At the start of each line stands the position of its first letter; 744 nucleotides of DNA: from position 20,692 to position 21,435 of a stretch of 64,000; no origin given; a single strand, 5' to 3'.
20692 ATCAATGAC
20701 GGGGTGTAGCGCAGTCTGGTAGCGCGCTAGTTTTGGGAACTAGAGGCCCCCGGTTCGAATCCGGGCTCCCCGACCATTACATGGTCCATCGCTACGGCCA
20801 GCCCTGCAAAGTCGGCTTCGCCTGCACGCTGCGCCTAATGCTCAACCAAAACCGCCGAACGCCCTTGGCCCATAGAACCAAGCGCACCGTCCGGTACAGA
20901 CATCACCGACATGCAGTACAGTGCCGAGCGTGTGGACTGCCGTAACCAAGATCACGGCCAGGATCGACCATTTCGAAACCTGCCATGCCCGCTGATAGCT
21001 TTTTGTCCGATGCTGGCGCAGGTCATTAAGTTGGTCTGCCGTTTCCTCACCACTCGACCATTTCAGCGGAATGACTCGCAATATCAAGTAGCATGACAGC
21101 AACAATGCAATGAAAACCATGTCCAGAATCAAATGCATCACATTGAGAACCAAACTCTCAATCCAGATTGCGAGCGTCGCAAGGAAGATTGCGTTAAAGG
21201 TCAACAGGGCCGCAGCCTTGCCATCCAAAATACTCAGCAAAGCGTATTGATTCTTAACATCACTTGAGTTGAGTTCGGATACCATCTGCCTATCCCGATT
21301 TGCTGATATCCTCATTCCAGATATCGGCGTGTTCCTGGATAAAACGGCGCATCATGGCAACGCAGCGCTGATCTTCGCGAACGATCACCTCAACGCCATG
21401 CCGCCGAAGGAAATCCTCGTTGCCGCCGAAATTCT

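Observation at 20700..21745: tRNA-Pro-adjacent operon: FCY1-type cytosine deaminase translationally coupled to an AT-rich small membrane protein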

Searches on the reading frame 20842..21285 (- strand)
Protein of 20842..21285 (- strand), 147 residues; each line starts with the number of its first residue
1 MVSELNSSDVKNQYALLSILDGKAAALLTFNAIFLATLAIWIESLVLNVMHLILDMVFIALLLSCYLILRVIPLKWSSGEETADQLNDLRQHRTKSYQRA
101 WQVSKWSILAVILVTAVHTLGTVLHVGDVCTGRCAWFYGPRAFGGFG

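Call 5: search_protein_families(library=pfam, proteins=[window:20842-21285:-], max_evalue=1)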
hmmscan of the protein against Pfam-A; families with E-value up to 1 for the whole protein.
window:20842-21285:- (147 aa): 3 families
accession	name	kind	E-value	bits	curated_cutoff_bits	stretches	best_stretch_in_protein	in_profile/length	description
PF00434.23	VP7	-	0.072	12.6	25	1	25-67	7-50/336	Glycoprotein VP7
PF23825.1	DUF7195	-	0.12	12.6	27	1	80-100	25-45/72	Family of unknown function (DUF7195)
PF15957.10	Comm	-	0.27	11.9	27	1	49-99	16-64/110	Commissureless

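Call 6: search_protein_families(library=padloc, proteins=[window:20842-21285:-], max_evalue=1)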
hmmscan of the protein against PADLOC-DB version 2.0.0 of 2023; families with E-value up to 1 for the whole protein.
window:20842-21285:- (147 aa): 4 families
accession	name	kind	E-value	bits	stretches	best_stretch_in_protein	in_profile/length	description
PDLC02365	PycTM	-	0.00085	17.7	1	15-89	14-87/165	-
PDLC04518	PDC-M21C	-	0.023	11.9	1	80-134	66-118/243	-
PDLC02364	PycTM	-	0.082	11.3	1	20-72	23-73/160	-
PDLC02363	PycTM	-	0.1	10.5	1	20-70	23-71/154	-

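Call 7: find_homologous_proteins(query=window:20842-21285:-, max_evalue=0.01)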
Query window:20842-21285:- (147 aa): 4 proteins with E <= 0.01 among 37 candidates.
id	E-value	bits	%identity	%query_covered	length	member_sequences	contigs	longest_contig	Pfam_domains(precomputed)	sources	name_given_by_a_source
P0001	3.9e-81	288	90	100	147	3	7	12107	-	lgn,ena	-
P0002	2.0e-49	185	61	99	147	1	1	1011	-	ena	-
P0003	4.3e-39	152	51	97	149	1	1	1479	-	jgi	jgi:hypothetical protein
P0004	3.5e-32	129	50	96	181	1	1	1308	-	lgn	-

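Call 9: search_protein_families(library=ncbifam, proteins=[window:20842-21285:-], max_evalue=1)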
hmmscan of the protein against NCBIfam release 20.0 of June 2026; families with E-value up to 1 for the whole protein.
window:20842-21285:- (147 aa): 0 families

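Call 10: find_encoding_contigs(protein=P0001, flank=6000, max_places=8)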
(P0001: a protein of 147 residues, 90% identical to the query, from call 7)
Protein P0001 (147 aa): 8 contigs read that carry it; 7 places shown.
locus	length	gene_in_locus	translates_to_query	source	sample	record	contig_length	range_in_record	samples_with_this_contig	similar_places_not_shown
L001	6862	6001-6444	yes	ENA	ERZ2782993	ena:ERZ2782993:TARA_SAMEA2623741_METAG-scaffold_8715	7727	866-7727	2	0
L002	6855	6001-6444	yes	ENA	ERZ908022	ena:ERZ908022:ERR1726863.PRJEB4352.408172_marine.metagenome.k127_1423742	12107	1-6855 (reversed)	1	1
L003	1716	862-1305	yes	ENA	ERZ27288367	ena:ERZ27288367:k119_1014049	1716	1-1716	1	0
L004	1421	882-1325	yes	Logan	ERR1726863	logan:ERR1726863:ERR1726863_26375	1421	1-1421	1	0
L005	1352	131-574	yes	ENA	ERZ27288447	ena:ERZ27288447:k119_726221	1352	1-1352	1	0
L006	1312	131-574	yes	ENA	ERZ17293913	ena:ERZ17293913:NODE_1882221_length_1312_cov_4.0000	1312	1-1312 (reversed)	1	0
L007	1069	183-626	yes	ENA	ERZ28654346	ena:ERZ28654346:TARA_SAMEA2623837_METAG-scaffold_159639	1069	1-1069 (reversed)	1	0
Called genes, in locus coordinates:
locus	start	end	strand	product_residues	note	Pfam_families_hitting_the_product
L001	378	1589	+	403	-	PF02515:CoA_transf_3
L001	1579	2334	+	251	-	PF00106:adh_short, PF08659:KR, PF23441:SDR, PF13561:adh_short_C2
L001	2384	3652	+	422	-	PF04389:Peptidase_M28, PF01546:Peptidase_M20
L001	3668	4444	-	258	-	PF00106:adh_short, PF08659:KR, PF23441:SDR, PF13561:adh_short_C2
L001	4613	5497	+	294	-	PF02668:TauD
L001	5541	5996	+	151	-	PF00383:dCMP_cyt_deam_1, PF14437:MafB19-deam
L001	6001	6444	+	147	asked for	-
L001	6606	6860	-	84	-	?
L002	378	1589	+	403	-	PF02515:CoA_transf_3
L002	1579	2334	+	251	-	PF00106:adh_short, PF08659:KR, PF23441:SDR, PF13561:adh_short_C2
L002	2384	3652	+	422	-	PF04389:Peptidase_M28, PF01546:Peptidase_M20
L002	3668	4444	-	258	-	PF00106:adh_short, PF08659:KR, PF23441:SDR, PF13561:adh_short_C2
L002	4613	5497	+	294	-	PF02668:TauD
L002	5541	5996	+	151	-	PF00383:dCMP_cyt_deam_1, PF14437:MafB19-deam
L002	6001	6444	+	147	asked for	-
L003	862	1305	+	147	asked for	-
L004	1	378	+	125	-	?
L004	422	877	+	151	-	PF00383:dCMP_cyt_deam_1, PF14437:MafB19-deam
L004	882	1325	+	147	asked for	-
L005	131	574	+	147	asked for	-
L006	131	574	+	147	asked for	-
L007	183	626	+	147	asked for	-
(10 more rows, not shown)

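Call 11: find_encoding_contigs(protein=P0002, flank=5000)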
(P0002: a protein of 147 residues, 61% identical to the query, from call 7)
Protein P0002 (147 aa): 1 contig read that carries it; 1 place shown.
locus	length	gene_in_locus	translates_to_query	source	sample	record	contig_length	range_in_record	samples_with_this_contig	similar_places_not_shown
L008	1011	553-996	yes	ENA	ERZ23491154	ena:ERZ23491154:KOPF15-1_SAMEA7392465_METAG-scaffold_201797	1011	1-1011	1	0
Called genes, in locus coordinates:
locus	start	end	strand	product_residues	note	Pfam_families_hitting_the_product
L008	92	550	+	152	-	PF00383:dCMP_cyt_deam_1, PF14437:MafB19-deam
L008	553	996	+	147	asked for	-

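Call 12: find_encoding_contigs(protein=P0003, flank=5000)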
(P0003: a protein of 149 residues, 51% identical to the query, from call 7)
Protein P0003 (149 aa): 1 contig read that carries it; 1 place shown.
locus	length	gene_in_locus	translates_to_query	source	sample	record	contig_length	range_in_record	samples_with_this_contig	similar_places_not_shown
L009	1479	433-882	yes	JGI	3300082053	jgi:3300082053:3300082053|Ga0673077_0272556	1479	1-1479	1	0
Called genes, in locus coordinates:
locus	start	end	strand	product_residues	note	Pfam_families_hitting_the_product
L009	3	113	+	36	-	?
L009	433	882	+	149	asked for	-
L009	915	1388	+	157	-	PF00383:dCMP_cyt_deam_1, PF14437:MafB19-deam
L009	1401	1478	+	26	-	?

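Call 13: find_encoding_contigs(protein=P0004, flank=5000)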
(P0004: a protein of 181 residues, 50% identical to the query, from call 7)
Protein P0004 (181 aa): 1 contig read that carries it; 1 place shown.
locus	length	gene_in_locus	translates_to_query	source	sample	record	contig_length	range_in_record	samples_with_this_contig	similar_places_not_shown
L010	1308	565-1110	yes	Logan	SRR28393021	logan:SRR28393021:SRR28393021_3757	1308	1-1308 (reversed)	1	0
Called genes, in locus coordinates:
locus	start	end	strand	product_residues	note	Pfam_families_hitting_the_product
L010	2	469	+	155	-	?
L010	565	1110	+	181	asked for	-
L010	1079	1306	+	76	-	?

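Call 27: search_protein_representatives(alignment_id=A1)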
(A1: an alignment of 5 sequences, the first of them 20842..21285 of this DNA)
Query: 5 sequences, 147 profile positions. Proteins with E-value up to 0.001 (for the whole library): 247; up to 1e-10: 71; up to 1e-30: 18. The best 150 are listed.
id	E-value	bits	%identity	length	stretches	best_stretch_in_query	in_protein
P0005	1.5e-58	213.1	-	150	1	1-147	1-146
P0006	1.7e-54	200.0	-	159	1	1-147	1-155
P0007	4.2e-52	192.3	-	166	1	4-147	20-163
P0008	2.6e-51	189.7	-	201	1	4-147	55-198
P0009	2.1e-50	186.8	-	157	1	4-147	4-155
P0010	2.8e-39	150.6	-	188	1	13-145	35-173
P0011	6.9e-39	149.4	-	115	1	6-109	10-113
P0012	5.3e-37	143.3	-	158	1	3-147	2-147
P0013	1.4e-36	141.9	-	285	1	13-145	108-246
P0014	6.7e-35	136.5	-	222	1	9-144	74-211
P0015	1.6e-33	132.0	-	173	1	8-140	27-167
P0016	5.1e-33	130.4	-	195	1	10-147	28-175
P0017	6.5e-33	130.0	-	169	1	6-140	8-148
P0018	2.3e-32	128.2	-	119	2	4-71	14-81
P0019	7.6e-32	126.5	-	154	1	4-144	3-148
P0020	1.1e-31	126.1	-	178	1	8-144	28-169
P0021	1.3e-31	125.8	-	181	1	7-136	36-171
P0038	7.9e-15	71.3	-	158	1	10-118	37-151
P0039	8.4e-14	68.0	-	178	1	11-121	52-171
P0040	1.2e-13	67.5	-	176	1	3-114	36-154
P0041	2.2e-13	66.7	-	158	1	14-112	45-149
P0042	3.1e-13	66.2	-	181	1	11-113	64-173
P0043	3.4e-13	66.0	-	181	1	16-131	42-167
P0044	4.4e-13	65.7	-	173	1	11-115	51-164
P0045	4.9e-13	65.5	-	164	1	7-115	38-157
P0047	6.9e-13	65.0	-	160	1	13-117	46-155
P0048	8.2e-13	64.8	-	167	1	13-114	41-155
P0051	1.4e-12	64.0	-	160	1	9-118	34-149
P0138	2.1e-06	44.0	-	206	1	11-116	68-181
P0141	2.5e-06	43.7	-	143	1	5-117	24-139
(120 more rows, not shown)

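Call 28: predict_structure(alignment_id=A1)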
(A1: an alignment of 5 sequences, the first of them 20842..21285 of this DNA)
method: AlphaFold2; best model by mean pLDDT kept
length: 147 residues; sequences in the alignment: 5
mean_pLDDT: 80.8   pTM: 0.69
mean pLDDT of the five models: 80.8, 80.2, 80.1, 78.3, 76.6
residues with pLDDT >= 90: 46; 70-90: 73; 50-70: 22; < 50: 6
segments of 3 or more residues with pLDDT < 50: 1-3, 145-147
pLDDT, mean of each block of 10 residues (from residue 1): 60 86 91 92 77 90 92 63 82 90 93 86 76 70 56
secondary structure, 60 per line:
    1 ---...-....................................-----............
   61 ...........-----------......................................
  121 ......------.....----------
elements in order: H8-43 H49-71 H83-126 H133-137

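Call 31: search_protein_families(library=pfam, alignment_id=A2, max_evalue=0.01)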
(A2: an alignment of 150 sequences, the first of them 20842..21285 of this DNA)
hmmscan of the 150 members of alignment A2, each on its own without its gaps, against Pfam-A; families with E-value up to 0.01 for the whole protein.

A. member 1, window:20842-21285:- (147 aa): 0 families

B. families by the number of members that match (of 150 scanned): 28 families (the first 25 are shown)
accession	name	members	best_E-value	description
PF13903.11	Claudin_2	5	6.6e-05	PMP-22/EMP/MP20/Claudin tight junction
PF24838.2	8xMP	2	8e-05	Octameric membrane protein family (8xMP)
PF01040.23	UbiA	2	0.0022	UbiA prenyltransferase family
PF06197.19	DUF998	1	5.9e-06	Protein of unknown function (DUF998)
PF07698.17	7TM-7TMR_HD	1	2.1e-05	7TM receptor with intracellular HD hydrolase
PF05940.17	NnrS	1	3.1e-05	NnrS protein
PF18920.5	DUF5671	1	0.00072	Domain of unknown function (DUF5671)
PF19053.6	EccD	1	0.00084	EccD-like transmembrane domain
PF04647.20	AgrB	1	0.00089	Accessory gene regulator B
PF13197.11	DUF4013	1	0.0011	Protein of unknown function (DUF4013)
PF05832.17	DUF846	1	0.0016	Eukaryotic protein of unknown function (DUF846)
PF12420.13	DUF3671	1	0.0016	Fam-L, Fam-M like protein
PF13520.12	AA_permease_2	1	0.0018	Amino acid permease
PF01284.28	MARVEL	1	0.0023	Membrane-associating domain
PF09889.16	DUF2116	1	0.0032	Probable treble clef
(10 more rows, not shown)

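Call 33: search_protein_families(library=padloc, alignment_id=A2, max_evalue=0.01)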
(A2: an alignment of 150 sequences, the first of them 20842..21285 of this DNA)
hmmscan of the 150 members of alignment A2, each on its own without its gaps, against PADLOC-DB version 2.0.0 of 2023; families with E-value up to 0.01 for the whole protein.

A. member 1, window:20842-21285:- (147 aa): 1 family
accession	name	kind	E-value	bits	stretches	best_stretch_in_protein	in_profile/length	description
PDLC02365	PycTM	-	0.00085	17.7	1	15-89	14-87/165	-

B. families by the number of members that match (of 150 scanned): 16 families
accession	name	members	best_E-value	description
PDLC02364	PycTM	84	1.3e-06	-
PDLC02363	PycTM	63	5.1e-06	-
PDLC02365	PycTM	42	3.2e-06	-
PDLC00685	Effector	5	0.0022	2TM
PDLC00691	Effector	4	0.0017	2TM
PDLC00700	Effector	4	0.0017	2TM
PDLC00692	Effector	4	0.0023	2TM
PDLC00668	Effector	3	0.00034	2TM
PDLC03887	NsnC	1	0.00011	-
PDLC00678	Effector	1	0.00015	2TM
PDLC03813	RTasNERD-Hel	1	0.0039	DRT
PDLC00719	Effector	1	0.0047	4TM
PDLC02051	Cas10b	1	0.0053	-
PDLC01505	Cmr1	1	0.0056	"CAS-III-B,CAS-III-C; effector_G7"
PDLC01605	Csx27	1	0.0084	CAS-VI-B; associated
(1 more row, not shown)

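Call 35: fold_search(model_id=the predicted structure, library=pdb)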
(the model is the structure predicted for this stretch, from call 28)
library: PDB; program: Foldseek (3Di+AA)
matches with E <= 10: 71; with E <= 0.001: 0
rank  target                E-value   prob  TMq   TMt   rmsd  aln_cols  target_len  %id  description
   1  7ra3_R                8.0e-01  0.25  0.34  0.19   7.2       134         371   18  cryo-EM of human Gastric inhibitory polypeptide receptor GIPR bound to GIP (released 2022-04-13)
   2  4jrz                  1.8e+00  0.13  0.30  0.29  20.6       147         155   14  Human LTC4 synthase in complex with product analogs - implications for enzyme catalysis (released 2014-01-01)
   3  9bia_D                2.2e+00  0.84  0.51  0.66   3.2       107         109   10  Cryo-EM structure of NINJ1 K45Q bound to Nb538 (released 2024-10-16)
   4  8dt0_A                2.2e+00  0.41  0.46  0.48  11.8       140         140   14  Scaffolding protein functional sites using deep learning (released 2022-08-10)
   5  3leo                  2.2e+00  0.11  0.30  0.29  20.3       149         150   14  Structure of human Leukotriene C4 synthase mutant R31Q in complex with glutathione (released 2010-10-27)
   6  4llc_A                3.7e+00  0.08  0.26  0.30  15.6       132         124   16  The crystal structure of R60E mutant of the histidine kinase (KinB) sensor domain from Pseudomonas aeruginosa PA01 (released 2013-08-07)
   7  9jhq                  3.7e+00  0.08  0.26  0.07  18.5       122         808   16  Crystal structure of GodF, a post-translational modification enzyme involved in the biosynthesis of goadsporin (released 2025-09-10)
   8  4fzs_A                3.7e+00  0.06  0.24  0.18  24.2       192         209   12  Structure of human SNX1 BAR domain (released 2013-07-10)
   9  4uxz_B                4.1e+00  0.16  0.35  0.47   5.0        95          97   14  Structure of delta7-DgkA-syn in 7.9 MAG to 2.18 angstrom resolution (released 2015-09-30)
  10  5dwk_A                4.1e+00  0.15  0.34  0.46   5.1        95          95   10  Diacylglycerol Kinase solved by multi crystal multi orientation native SAD (released 2016-03-23)
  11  3hkk                  4.3e+00  0.08  0.30  0.30  20.7       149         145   15  Structure of human Leukotriene C4 synthase in complex with glutathione sulfonate (released 2010-05-26)
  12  4ntf                  4.3e+00  0.08  0.30  0.30  20.1       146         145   14  Mus Musculus LTC4 synthase in S-hexyl-GSH complex form (released 2015-01-14)
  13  6b87_A                4.6e+00  0.14  0.35  0.47  10.3       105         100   11  Crystal structure of transmembrane protein TMHC2_E (released 2018-03-14)
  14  4nta                  4.6e+00  0.08  0.30  0.30  21.1       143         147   13  Mus Musculus LTC4 synthase in apo form (released 2015-01-14)
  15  2pno_A                4.8e+00  0.10  0.33  0.33  20.2       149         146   10  Crystal structure of human leukotriene C4 synthase (released 2007-08-07)
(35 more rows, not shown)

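Call 40: find_related_loci(query=A4, collection=genome_contigs, flank=6000)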
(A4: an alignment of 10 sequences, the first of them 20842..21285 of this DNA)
Query A4 (147 aa) in genome_contigs; peptide patterns used: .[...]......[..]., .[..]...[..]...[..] (x = any residue, [..] = any of these).
50 stretches matched a pattern; 5 encode a relative of the query (tblastn E <= 1e-3); 5 distinct loci.
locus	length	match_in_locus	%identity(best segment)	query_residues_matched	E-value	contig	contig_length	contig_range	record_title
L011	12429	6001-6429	44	4-146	1e-37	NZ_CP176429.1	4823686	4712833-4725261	Mycobacterium sp. SMC-14 chromosome, complete genome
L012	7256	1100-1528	42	4-146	3e-37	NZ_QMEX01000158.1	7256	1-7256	Mycolicibacter senuensis strain GF74 contig_158_length_7256_depth_0.80x, whole genome shotgun sequence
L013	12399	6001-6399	51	13-145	6e-35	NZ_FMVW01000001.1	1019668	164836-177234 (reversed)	Afifella marina DSM 2698, whole genome shotgun sequence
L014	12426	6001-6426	44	4-145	6e-30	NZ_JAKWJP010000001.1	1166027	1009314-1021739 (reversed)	Microbacterium sp. SS28 Scaffold1, whole genome shotgun sequence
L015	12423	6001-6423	38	5-144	2e-25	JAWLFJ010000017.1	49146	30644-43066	MAG: Paracoccaceae bacterium isolate 21BLK6-1.bin.139 NODE_381_length_49146_cov_6.303281, whole genome shotgun sequence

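Call 45: find_related_loci(query=A4, collection=metagenome_contigs, flank=4000)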
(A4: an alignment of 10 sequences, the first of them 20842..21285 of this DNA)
Query A4 (147 aa) in metagenome_contigs; peptide patterns used: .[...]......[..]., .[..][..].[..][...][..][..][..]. (x = any residue, [..] = any of these).
600 stretches matched a pattern (row limit reached: there are more); 3 encode a relative of the query (tblastn E <= 1e-3); 3 distinct loci.
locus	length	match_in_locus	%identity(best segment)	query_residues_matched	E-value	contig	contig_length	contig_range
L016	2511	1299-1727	42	2-144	1e-34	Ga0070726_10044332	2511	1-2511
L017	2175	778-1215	47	1-146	3e-33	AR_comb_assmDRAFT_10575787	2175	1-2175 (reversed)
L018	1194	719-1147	45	2-144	3e-32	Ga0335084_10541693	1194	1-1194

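Call 46: find_homologous_proteins(query=A2, max_evalue=0.001)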
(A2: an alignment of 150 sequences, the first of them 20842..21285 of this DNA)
Query A2 (150 sequences) (147 aa, profile of the alignment): 11 proteins with E <= 0.001 among 8000 candidates.
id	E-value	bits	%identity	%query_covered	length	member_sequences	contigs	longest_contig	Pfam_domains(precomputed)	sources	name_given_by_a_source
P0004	2.6e-47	179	50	96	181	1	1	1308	-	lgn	-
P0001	4.4e-39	152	90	100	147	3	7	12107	-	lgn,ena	-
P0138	5.2e-36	142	-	-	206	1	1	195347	-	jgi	jgi:hypothetical protein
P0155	4.0e-34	136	38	95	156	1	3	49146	-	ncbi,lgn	ncbi:MAG: hypothetical protein R6V44_04335 [Paracoccaceae bacterium]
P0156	6.2e-28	115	32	71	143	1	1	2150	-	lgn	-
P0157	2.4e-27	113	27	71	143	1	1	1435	-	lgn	-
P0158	5.5e-27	112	27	71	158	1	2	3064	-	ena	-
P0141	1.2e-26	111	26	71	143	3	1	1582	-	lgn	-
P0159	2.6e-24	104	25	67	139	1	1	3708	-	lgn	-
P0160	1.5e-17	81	27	66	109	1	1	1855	-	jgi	-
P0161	2.4e-12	64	40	14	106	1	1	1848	-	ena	-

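Call 48: find_encoding_contigs(protein=P0138, flank=6000, max_places=3)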
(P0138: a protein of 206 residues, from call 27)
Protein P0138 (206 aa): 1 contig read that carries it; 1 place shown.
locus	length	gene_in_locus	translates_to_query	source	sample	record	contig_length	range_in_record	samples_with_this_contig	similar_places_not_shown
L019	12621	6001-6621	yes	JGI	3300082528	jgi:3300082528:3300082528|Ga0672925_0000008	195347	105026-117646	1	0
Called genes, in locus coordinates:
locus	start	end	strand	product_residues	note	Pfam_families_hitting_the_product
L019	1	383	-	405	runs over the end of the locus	PF03480:DctP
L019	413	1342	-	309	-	PF01066:CDP-OH_P_transf, PF08009:CDP-OH_P_tran_2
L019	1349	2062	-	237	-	PF02666:PS_Dcarbxylase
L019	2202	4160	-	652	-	PF00664:ABC_membrane, PF00005:ABC_tran, PF02463:SMC_N (weak)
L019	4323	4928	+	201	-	PF18306:LDcluster4, PF03641:Lysine_decarbox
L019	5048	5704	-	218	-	PF13643:DUF4145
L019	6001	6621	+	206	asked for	-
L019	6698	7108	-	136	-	PF00903:Glyoxalase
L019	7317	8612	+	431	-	-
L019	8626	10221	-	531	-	PF00682:HMGL-like, PF22617:HCS_D2, PF08502:LeuA_dimer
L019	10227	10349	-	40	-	-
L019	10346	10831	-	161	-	PF00583:Acetyltransf_1, PF13673:Acetyltransf_10, PF13508:Acetyltransf_7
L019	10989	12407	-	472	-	PF01406:tRNA-synt_1e, PF09334:tRNA-synt_1g (faint), PF09190:DALR_2 (weak), PF23493:CysS_C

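Call 49: find_encoding_contigs(protein=P0159, flank=4000, max_places=3)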
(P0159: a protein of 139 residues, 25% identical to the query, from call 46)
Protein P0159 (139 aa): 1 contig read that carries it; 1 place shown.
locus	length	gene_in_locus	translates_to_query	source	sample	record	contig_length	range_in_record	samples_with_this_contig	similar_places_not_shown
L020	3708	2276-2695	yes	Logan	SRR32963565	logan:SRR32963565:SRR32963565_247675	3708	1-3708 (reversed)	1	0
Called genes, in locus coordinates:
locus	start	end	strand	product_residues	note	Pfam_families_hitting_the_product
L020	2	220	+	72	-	?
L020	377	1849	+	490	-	PF00989:PAS, PF08448:PAS_4, PF13188:PAS_8 (faint), PF08447:PAS_3, PF13426:PAS_9, PF13185:GAF_2 (weak), PF00990:GGDEF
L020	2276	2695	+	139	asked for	-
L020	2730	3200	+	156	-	PF08211:dCMP_cyt_deam_2 (faint), PF00383:dCMP_cyt_deam_1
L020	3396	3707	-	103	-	?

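Call 50: find_encoding_contigs(protein=P0158, flank=4000, max_places=3)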
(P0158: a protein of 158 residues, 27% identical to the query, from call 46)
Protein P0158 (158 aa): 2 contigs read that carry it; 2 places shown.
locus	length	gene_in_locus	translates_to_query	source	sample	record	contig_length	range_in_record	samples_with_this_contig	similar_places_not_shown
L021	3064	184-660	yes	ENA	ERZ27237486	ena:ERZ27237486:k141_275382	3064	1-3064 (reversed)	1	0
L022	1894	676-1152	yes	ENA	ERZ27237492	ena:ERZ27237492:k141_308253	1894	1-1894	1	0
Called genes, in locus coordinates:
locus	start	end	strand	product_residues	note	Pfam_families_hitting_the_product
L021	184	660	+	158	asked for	-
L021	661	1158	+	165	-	PF08211:dCMP_cyt_deam_2 (weak), PF00383:dCMP_cyt_deam_1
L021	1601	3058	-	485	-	PF13655:RVT_N, PF00078:RVT_1, PF08388:GIIM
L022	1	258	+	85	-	?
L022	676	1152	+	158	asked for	-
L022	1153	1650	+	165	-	PF08211:dCMP_cyt_deam_2 (weak), PF00383:dCMP_cyt_deam_1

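Call 52: find_encoding_contigs(protein=P0156, flank=4000, max_places=3)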
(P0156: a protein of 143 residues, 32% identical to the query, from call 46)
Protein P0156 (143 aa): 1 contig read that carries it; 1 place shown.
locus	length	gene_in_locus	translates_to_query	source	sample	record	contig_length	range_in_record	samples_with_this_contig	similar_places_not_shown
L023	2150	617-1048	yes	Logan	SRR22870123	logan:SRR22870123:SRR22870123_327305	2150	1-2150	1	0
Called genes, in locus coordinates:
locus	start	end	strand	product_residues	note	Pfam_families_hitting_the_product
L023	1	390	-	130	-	?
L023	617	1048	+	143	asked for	-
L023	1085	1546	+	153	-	PF08211:dCMP_cyt_deam_2, PF00383:dCMP_cyt_deam_1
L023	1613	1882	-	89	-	-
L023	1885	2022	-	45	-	-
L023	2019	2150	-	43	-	?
